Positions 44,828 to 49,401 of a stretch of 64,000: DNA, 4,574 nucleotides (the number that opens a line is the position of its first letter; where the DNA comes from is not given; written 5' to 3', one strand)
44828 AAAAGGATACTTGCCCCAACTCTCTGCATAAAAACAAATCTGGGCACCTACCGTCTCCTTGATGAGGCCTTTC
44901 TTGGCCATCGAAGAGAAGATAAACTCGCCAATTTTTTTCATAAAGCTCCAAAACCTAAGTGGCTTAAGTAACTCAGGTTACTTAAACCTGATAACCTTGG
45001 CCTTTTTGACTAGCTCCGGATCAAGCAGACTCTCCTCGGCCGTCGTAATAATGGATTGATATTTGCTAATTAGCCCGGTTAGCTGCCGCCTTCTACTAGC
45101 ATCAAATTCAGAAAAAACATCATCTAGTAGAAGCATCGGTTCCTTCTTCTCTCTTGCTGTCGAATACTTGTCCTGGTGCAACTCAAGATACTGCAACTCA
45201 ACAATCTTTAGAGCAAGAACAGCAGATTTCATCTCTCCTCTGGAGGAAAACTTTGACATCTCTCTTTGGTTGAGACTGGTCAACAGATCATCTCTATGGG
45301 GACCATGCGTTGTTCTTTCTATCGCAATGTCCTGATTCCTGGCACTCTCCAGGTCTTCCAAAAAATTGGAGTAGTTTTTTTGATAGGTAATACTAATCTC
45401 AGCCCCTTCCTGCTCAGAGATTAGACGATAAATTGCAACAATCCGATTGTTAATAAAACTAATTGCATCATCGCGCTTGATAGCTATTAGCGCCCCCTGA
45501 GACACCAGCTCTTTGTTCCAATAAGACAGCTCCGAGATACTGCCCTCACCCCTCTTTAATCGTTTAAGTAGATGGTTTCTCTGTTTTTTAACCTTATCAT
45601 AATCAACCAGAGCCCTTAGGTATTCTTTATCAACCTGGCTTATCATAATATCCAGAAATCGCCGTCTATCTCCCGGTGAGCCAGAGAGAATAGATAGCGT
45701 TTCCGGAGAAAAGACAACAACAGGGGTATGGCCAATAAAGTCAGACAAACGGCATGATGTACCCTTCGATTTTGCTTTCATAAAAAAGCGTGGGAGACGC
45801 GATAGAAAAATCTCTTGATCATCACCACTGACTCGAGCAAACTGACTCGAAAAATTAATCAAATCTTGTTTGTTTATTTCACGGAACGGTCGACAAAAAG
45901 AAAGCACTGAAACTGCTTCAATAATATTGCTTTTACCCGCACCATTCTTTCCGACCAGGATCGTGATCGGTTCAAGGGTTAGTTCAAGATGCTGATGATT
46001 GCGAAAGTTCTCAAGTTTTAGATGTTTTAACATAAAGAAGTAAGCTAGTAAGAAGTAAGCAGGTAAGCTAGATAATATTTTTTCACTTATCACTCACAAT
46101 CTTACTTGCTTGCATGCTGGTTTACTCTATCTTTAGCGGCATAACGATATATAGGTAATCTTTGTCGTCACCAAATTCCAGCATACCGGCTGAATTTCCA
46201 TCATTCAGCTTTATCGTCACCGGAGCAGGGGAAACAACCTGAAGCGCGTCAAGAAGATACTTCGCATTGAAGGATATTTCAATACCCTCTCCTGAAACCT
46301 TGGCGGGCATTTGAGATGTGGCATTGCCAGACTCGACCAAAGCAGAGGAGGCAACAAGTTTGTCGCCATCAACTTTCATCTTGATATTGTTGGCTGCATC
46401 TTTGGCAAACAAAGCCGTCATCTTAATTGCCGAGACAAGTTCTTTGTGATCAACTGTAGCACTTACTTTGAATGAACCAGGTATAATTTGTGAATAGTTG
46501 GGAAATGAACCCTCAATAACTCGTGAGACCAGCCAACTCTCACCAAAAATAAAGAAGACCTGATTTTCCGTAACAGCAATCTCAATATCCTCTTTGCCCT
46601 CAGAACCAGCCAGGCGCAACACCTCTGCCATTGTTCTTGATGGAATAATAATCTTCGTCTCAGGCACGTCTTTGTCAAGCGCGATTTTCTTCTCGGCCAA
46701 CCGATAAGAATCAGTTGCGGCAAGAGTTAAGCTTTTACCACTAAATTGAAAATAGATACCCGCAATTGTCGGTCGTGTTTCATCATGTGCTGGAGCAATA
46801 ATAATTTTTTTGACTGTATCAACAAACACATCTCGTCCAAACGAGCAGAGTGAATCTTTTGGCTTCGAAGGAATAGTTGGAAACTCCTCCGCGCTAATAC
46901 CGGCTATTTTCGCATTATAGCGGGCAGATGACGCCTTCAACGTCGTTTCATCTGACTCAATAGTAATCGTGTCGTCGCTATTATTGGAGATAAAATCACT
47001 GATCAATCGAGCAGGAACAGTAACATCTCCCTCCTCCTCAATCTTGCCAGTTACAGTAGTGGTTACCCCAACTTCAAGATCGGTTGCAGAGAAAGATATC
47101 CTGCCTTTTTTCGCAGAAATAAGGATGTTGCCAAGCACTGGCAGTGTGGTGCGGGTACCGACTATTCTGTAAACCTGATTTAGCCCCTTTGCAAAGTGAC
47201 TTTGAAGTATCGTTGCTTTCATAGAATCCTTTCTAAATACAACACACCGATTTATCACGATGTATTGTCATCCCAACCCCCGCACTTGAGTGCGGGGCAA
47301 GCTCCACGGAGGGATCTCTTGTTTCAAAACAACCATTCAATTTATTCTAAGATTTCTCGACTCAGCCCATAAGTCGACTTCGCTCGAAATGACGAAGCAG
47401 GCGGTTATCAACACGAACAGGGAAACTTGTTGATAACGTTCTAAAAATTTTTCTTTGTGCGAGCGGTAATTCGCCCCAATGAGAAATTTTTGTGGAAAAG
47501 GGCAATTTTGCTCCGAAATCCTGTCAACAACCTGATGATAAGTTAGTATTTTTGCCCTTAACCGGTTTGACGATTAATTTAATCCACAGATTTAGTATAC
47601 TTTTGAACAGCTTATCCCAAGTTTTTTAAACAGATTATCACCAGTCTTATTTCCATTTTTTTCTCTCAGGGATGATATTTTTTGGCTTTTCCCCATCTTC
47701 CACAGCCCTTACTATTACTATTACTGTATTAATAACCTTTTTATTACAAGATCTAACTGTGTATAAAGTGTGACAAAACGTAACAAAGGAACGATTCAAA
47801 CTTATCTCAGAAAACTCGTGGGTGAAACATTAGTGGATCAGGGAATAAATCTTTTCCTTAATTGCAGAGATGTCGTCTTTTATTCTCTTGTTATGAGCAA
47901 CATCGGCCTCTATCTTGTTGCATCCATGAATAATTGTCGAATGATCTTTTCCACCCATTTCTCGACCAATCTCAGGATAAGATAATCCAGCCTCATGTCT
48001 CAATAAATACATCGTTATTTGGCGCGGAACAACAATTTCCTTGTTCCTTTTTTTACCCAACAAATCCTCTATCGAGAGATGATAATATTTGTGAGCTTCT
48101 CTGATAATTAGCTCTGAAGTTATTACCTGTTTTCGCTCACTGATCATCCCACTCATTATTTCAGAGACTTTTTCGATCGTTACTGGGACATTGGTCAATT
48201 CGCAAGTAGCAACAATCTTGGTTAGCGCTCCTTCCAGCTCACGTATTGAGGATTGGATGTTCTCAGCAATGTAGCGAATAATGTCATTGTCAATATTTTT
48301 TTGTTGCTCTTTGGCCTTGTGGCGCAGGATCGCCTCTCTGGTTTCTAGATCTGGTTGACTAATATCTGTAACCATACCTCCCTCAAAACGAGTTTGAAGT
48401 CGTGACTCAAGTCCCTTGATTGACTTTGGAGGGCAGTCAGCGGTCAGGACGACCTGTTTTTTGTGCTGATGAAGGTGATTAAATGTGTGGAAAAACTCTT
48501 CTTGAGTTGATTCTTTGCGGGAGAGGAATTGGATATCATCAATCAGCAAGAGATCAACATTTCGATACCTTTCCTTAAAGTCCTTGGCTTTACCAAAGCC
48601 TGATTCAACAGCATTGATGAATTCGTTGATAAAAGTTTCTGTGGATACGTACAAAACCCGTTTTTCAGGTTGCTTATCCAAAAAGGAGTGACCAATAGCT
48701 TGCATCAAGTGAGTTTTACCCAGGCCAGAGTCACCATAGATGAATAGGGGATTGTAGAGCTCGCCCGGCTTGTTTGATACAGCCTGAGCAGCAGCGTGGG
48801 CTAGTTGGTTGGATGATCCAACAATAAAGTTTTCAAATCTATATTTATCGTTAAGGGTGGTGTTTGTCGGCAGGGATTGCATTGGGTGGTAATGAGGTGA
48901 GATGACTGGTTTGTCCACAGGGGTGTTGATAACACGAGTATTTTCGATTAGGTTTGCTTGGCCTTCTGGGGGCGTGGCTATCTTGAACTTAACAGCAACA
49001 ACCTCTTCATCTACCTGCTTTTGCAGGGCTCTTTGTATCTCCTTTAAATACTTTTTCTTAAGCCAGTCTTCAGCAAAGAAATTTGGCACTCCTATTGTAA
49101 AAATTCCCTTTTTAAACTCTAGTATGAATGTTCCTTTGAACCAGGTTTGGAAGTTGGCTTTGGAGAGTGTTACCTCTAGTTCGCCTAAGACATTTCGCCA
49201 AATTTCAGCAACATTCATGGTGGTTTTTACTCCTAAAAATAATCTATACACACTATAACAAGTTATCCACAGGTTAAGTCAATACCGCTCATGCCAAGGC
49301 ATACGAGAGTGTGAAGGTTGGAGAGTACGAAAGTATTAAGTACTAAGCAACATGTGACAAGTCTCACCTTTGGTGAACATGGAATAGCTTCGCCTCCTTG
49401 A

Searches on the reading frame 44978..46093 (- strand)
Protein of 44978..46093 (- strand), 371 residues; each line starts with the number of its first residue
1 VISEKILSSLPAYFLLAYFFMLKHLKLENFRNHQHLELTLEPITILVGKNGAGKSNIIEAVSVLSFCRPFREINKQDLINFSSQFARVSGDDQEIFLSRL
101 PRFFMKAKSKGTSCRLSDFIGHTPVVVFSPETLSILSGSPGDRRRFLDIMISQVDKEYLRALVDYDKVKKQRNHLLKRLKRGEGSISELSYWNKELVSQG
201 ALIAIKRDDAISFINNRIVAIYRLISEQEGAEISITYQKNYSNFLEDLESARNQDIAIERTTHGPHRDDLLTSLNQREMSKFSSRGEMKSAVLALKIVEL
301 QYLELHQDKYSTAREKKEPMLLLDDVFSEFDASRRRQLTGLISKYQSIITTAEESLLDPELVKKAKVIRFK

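Call 8: search_protein_families(library=pfam, proteins=[window:44978-46093:-], max_evalue=0.001)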
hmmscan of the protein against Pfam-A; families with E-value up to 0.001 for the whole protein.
window:44978-46093:- (371 aa): 6 families
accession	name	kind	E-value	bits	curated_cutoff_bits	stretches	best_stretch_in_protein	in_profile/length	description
PF02463.25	SMC_N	-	4.1e-16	59.5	40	1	21-87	1-73/220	RecF/RecN/SMC N terminal domain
PF13175.12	AAA_15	-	1.5e-10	41.7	32.1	1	21-65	1-47/374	AAA ATPase domain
PF13476.12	AAA_23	-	5.1e-08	34.2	27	1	25-108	2-69/201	AAA domain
PF13304.12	AAA_21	-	1.2e-06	29.2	27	1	43-76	1-26/304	AAA domain, putative AbiEii toxin, Type IV TA system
PF13555.12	AAA_29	-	6.3e-05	23.1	27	1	30-69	12-50/61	P-loop containing region of AAA domain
PF11398.14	DUF2813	-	0.00065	19.6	21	0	21-64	2-45/372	Protein of unknown function (DUF2813)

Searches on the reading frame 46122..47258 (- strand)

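Call 8: search_protein_families(library=pfam, proteins=[window:46122-47258:-], max_evalue=0.001)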
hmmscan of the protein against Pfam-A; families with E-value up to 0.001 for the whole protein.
window:46122-47258:- (378 aa): 3 families
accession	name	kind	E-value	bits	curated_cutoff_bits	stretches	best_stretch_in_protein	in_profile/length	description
PF00712.24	DNA_pol3_beta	-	1e-34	119.7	24.4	2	13-130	1-120/120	DNA polymerase III beta subunit, N-terminal domain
PF02767.21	DNA_pol3_beta_2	-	6.3e-28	97.8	27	1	143-254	5-116/116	DNA polymerase III beta subunit, central domain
PF02768.20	DNA_pol3_beta_3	-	6.4e-23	81.3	27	1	257-375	2-120/121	DNA polymerase III beta subunit, C-terminal domain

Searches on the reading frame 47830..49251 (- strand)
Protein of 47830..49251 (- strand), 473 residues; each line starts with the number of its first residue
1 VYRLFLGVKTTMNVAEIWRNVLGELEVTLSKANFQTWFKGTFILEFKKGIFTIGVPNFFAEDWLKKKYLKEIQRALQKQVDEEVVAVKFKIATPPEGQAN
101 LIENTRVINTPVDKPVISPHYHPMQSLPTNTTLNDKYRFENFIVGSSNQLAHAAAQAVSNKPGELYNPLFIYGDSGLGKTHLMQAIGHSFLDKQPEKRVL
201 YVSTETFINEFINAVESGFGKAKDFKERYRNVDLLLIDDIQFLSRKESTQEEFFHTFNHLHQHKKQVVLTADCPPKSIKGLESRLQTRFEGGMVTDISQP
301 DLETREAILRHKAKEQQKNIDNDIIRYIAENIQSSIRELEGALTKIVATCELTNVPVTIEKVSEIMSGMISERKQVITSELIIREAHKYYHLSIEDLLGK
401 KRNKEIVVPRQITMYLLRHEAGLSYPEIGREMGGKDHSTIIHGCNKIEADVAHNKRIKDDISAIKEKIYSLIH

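Call 8: search_protein_families(library=pfam, proteins=[window:47830-49251:-], max_evalue=0.001)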
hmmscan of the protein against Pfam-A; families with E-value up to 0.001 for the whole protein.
window:47830-49251:- (473 aa): 10 families
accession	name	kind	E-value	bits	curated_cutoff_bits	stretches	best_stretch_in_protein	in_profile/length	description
PF00308.24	Bac_DnaA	-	2.5e-69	233.1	23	1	133-296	1-162/162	Bacterial DnaA ATPAse domain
PF08299.17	Bac_DnaA_C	-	5.7e-26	90.8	31.5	1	380-447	2-69/69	Bacterial dnaA protein helix-turn-helix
PF11638.13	DnaA_N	-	8.7e-14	51.4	24.6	1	16-77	2-64/65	DnaA N-terminal domain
PF01695.23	IstB_IS21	-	7.2e-09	35.9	24.1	1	169-273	95-194/238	IstB-like ATP binding protein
PF13401.12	AAA_22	-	1.9e-05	25.4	27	0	169-265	8-116/130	AAA domain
PF01637.24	ATPase_2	-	3.3e-05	24.2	33.2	1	164-276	18-121/225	ATPase domain predominantly from Archaea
PF00004.35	AAA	-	5.1e-05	24.2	21.2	1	170-289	2-127/131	ATPase family associated with various cellular activities (AAA)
PF13173.12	AAA_14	-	6.9e-05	23.3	27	1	168-288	4-114/129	AAA domain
PF00910.28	RNA_helicase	-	0.0004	21.3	21.5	0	170-272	2-86/105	RNA helicase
PF13191.12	AAA_16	-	0.00093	20.2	32.6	0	148-201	7-63/167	AAA ATPase domain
